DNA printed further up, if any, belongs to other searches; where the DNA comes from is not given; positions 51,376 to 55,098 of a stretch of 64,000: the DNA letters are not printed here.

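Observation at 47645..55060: Integrative element at tRNA-Gly(CCC) carrying a primase-polymerase and a candidate antiphage STAND NTPase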

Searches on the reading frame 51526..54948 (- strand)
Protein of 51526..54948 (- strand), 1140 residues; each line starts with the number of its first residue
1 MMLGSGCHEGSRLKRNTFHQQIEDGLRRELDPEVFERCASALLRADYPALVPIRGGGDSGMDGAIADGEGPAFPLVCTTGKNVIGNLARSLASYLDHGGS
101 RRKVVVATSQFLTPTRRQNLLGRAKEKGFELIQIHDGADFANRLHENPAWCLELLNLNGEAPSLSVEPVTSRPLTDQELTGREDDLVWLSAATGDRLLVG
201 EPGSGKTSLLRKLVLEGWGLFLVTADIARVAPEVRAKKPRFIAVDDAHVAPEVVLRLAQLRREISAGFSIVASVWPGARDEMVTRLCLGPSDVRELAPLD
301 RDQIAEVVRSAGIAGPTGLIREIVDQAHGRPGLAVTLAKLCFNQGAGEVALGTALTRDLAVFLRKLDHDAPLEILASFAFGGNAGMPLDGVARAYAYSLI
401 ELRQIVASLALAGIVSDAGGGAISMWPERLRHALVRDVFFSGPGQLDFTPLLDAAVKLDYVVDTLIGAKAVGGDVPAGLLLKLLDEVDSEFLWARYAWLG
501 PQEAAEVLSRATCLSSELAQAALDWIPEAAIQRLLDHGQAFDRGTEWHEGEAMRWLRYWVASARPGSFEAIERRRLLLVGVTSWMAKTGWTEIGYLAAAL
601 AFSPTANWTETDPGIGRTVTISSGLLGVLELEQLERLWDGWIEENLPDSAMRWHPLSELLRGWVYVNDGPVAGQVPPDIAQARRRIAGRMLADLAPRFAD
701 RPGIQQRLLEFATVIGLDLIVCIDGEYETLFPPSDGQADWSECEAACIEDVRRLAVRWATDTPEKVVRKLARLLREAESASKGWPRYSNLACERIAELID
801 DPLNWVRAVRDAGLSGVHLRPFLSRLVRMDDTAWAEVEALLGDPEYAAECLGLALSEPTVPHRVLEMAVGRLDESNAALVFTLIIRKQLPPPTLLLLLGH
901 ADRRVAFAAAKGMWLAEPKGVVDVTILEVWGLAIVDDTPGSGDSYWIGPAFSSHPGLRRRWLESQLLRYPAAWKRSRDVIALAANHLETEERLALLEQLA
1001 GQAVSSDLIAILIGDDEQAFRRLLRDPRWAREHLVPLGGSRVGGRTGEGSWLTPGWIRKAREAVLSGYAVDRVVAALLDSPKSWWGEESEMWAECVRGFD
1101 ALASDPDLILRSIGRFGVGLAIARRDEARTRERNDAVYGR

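Call 6: search_protein_families(library=pfam, proteins=[window:51526-54948:-], max_evalue=0.01)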
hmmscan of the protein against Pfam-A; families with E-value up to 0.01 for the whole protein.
window:51526-54948:- (1140 aa): 2 families
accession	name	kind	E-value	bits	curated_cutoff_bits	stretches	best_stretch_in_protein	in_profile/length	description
PF13671.12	AAA_33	-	0.0019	18.9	27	0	197-262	3-67/143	AAA domain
PF04471.18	Mrr_cat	-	0.0033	18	21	1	28-119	2-97/115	Restriction endonuclease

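Call 9: search_protein_families(library=padloc, proteins=[window:51526-54948:-], max_evalue=0.01)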
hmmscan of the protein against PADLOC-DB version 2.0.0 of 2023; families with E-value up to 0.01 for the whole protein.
window:51526-54948:- (1140 aa): 1 family
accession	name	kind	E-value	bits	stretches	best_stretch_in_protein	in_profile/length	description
PDLC04140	mad8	-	0.0041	14.7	1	197-248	31-67/314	mads_8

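Call 17: find_homologous_proteins(query=window:51526-54948:-)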
Query window:51526-54948:- (1140 aa): 531 proteins with E <= 0.001 among 8000 candidates; the best 120 are listed.
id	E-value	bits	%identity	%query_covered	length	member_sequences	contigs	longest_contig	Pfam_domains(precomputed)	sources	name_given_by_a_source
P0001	0.0e+0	2571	100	100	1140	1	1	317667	-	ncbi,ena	-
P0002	0.0e+0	1082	48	99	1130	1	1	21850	-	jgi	jgi:hypothetical protein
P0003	0.0e+0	1050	48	99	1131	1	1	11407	-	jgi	jgi:hypothetical protein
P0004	0.0e+0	1017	47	99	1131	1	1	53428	-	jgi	jgi:hypothetical protein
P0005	4.6e-246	838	41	99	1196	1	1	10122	-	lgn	-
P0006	7.6e-240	817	41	99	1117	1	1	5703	PF13401.13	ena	-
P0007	5.7e-239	814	42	99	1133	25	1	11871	-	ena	-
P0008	1.2e-235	803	40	99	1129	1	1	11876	-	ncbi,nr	ncbi:MAG: hypothetical protein SFX72_11340 [Isosphaeraceae bacterium]|nr:hypothetical protein [Isosp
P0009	4.7e-235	801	40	99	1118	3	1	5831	-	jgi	-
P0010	1.7e-234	799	50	72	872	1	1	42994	-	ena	-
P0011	1.7e-233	796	40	99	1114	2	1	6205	-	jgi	jgi:hypothetical protein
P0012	1.4e-231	790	39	99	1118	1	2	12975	-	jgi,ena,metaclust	metaclust:\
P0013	2.3e-231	789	40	99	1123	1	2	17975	-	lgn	-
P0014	9.1e-231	787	50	69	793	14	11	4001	-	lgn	-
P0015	3.9e-229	782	40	99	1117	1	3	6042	-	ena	-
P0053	2.5e-219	749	38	99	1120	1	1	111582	-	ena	-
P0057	3.9e-218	745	37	99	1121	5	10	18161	-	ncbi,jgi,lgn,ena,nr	ncbi:MAG TPA: hypothetical protein DCE80_20525 [Ignavibacteriales bacterium]|nr:hypothetical protein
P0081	5.8e-214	731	37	99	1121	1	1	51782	-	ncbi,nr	ncbi:MAG: hypothetical protein VST71_11475 [Nitrospirota bacterium]|nr:hypothetical protein [Nitrosp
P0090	2.1e-212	726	36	99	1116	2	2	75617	-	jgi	jgi:hypothetical protein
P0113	4.2e-209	715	36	99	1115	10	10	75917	-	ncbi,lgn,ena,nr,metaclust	ncbi:MAG: hypothetical protein A2V21_313060 [Deltaproteobacteria bacterium GWC2_55_46]|nr:MAG: hypot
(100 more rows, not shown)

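Call 18: search_protein_families(library=phrogs, proteins=[window:51526-54948:-], max_evalue=0.01)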
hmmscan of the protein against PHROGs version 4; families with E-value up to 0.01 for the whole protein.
window:51526-54948:- (1140 aa): 0 families

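Call 20: find_encoding_contigs(protein=P0001, flank=10000, max_places=3)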
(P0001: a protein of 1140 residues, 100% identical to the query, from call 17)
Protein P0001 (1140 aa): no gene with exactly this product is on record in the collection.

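Call 21: find_encoding_contigs(protein=P0004, flank=10000, max_places=3)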
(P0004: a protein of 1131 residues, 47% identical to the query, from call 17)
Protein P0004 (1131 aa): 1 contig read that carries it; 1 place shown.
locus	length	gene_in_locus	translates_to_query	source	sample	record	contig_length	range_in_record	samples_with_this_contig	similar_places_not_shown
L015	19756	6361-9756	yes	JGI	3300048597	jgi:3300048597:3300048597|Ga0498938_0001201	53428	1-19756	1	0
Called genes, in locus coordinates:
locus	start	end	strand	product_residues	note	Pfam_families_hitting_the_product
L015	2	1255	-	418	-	?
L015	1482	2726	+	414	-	PF25919:BSH_CusB (faint), PF25973:BSH_CzcB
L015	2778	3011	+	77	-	PF24024:DUF7336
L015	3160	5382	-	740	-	PF00239:Resolvase (weak)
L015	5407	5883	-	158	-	-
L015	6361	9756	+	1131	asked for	-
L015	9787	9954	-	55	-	PF13358:DDE_3 (weak)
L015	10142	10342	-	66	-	-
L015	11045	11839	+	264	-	PF00089:Trypsin (weak), PF13365:Trypsin_2 (weak)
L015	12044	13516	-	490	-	PF14237:GYF_2, PF00089:Trypsin (faint), PF13365:Trypsin_2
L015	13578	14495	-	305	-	-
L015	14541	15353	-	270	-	-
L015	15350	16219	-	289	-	PF01618:MotA_ExbB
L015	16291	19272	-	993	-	-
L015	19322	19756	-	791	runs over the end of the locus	PF20013:GAP1-N2, PF20014:GAP1-M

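Call 22: find_encoding_contigs(protein=P0002, flank=10000, max_places=3)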
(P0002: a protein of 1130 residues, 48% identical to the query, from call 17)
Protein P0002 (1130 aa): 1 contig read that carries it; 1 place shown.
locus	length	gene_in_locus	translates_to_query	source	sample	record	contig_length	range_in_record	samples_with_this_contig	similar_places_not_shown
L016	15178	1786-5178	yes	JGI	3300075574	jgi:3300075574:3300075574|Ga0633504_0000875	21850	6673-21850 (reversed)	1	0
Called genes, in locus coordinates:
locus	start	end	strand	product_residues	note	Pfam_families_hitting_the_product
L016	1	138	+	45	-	?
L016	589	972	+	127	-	-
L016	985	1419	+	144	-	PF01381:HTH_3 (weak)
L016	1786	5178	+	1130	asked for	-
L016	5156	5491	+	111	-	-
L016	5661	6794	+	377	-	-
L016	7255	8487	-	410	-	PF14319:Zn_Tnp_IS91, PF04986:Y2_Tnp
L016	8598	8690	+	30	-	-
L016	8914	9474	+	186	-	PF00239:Resolvase, PF02796:HTH_7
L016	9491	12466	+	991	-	PF13700:DUF4158, PF01526:DDE_Tnp_Tn3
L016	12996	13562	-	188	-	PF13470:PIN_3, PF26343:VapC50_C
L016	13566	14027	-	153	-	PF12728:HTH_17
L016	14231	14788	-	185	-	PF00239:Resolvase, PF02796:HTH_7 (weak), PF13384:HTH_23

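Call 23: find_encoding_contigs(protein=P0053, flank=8000, max_places=2)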
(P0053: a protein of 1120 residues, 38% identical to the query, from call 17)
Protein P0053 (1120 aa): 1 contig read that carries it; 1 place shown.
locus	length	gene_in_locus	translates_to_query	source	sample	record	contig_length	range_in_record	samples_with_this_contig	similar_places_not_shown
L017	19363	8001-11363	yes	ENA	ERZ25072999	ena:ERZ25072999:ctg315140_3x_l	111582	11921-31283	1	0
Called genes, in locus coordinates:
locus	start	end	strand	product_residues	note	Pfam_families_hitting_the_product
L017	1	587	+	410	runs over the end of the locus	PF06634:DUF1156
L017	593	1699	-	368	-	PF01609:DDE_Tnp_1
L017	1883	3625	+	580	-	-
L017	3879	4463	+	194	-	-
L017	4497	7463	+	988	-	PF04465:DUF499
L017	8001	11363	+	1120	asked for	-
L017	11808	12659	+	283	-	PF13191:AAA_16 (faint), PF22734:NNH2 (weak)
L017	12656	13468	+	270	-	-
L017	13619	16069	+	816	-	PF13428:TPR_14 (faint), PF07719:TPR_2 (faint), PF13181:TPR_8 (faint), PF13374:TPR_10 (faint), PF14559:TPR_19 (faint), PF28559:TPR_SusR (faint), PF01535:PPR (faint), PF13424:TPR_12 (weak), +1 more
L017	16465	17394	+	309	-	PF13102:Phage_int_SAM_5 (weak), PF02899:Phage_int_SAM_1, PF13495:Phage_int_SAM_4, PF00589:Phage_integrase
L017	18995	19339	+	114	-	PF19493:Trypco1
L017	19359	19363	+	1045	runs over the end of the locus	PF13365:Trypsin_2, PF20703:nSTAND1, PF24807:WD40_CDC20-Fz, PF25174:Beta-prop_THOC3, PF25175:Beta-prop_WDR5, PF25391:WD40_Gbeta, PF23409:Beta-prop_EML, PF23381:Beta-prop_IFT122_1st, +54 more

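Call 24: find_encoding_contigs(protein=P0113, flank=8000, max_places=3)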
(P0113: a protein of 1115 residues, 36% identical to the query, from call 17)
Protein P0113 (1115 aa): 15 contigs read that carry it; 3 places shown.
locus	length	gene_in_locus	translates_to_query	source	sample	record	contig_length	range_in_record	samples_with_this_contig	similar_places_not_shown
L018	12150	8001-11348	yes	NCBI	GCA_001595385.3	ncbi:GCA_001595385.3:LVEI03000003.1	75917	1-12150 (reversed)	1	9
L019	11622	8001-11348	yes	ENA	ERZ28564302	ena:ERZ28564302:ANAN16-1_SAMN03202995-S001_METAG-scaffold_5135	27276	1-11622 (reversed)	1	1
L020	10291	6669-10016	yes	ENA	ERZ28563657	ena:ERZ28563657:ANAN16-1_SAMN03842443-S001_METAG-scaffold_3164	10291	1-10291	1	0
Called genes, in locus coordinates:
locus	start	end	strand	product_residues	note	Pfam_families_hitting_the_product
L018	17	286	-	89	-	PF01906:YbjQ_1 (weak)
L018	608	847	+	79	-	PF13443:HTH_26 (weak)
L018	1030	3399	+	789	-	PF04313:HSDR_N (faint), PF00270:DEAD, PF04851:ResIII, PF18766:SWI2_SNF2, PF00271:Helicase_C (weak), PF08463:EcoEI_R_C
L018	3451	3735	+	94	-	-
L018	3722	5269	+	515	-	PF12161:HsdM_N (weak), PF02384:N6_Mtase, PF01170:UPF0020 (weak), PF20473:MmeI_Mtase (faint), PF07669:Eco57I (weak)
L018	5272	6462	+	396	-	PF17761:DUF1016_N, PF06250:YhcG_C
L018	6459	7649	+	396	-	PF01420:Methylase_S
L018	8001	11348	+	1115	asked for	-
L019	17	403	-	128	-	PF01906:YbjQ_1 (weak)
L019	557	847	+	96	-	PF13443:HTH_26 (weak)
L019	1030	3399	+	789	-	PF04313:HSDR_N (faint), PF00270:DEAD, PF04851:ResIII, PF18766:SWI2_SNF2, PF00271:Helicase_C (weak), PF08463:EcoEI_R_C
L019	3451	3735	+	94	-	-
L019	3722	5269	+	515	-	PF12161:HsdM_N (weak), PF02384:N6_Mtase, PF01170:UPF0020 (weak), PF20473:MmeI_Mtase (faint), PF07669:Eco57I (weak)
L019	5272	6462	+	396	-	PF17761:DUF1016_N, PF06250:YhcG_C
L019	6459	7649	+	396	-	PF01420:Methylase_S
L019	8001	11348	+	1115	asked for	-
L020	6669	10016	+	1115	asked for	-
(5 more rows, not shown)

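Call 25: find_encoding_contigs(protein=P0090, flank=8000, max_places=2)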
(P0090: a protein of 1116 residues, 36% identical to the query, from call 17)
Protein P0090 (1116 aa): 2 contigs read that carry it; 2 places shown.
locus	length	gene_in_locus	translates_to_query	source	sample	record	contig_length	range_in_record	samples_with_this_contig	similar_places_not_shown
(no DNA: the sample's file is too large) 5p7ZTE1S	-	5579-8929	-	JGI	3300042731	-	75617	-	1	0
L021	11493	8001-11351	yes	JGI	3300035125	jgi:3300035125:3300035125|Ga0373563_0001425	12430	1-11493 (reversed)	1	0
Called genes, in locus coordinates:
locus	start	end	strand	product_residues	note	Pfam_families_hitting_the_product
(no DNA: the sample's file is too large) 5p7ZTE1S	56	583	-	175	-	PF12867:DinB_2, PF04978:MST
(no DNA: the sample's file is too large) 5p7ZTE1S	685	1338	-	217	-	PF00583:Acetyltransf_1, PF13673:Acetyltransf_10 (weak), PF13508:Acetyltransf_7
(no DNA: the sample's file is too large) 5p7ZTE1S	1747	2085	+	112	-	-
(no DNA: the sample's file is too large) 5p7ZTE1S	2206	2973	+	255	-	PF18761:Heliorhodopsin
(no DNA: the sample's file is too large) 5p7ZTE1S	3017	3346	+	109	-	PF18902:DUF5658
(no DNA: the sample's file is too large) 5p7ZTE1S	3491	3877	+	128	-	PF26247:DUF8058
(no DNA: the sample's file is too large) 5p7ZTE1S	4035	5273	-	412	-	PF07995:GSDH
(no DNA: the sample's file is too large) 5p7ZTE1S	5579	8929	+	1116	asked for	-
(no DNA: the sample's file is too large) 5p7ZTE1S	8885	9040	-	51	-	-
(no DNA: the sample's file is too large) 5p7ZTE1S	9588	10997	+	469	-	PF07995:GSDH, PF04248:NTP_transf_9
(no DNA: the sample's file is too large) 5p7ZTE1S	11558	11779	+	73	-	PF13451:zf_Tbcl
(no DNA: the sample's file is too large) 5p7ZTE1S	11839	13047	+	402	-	PF00270:DEAD, PF04851:ResIII (weak), PF00271:Helicase_C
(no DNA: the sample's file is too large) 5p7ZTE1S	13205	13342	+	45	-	-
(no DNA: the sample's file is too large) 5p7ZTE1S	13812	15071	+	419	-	-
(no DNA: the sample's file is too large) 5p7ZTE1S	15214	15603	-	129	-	PF00072:Response_reg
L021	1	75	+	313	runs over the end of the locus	PF13302:Acetyltransf_3 (faint), PF00583:Acetyltransf_1, PF13508:Acetyltransf_7, PF13527:Acetyltransf_9 (weak), PF00583:Acetyltransf_1, PF13673:Acetyltransf_10, PF13508:Acetyltransf_7, PF08445:FR47 (weak), +3 more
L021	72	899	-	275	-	PF13439:Glyco_transf_4, PF20706:GT4-conflict, PF00534:Glycos_transf_1, PF13692:Glyco_trans_1_4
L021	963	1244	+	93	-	-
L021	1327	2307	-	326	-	PF13480:Acetyltransf_6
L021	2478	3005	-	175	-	PF12867:DinB_2, PF04978:MST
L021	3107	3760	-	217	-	PF00583:Acetyltransf_1, PF13673:Acetyltransf_10 (weak), PF13508:Acetyltransf_7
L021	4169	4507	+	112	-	-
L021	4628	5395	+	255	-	PF18761:Heliorhodopsin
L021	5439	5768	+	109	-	PF18902:DUF5658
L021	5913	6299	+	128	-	PF26247:DUF8058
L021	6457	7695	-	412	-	PF07995:GSDH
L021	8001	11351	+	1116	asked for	-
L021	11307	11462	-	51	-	-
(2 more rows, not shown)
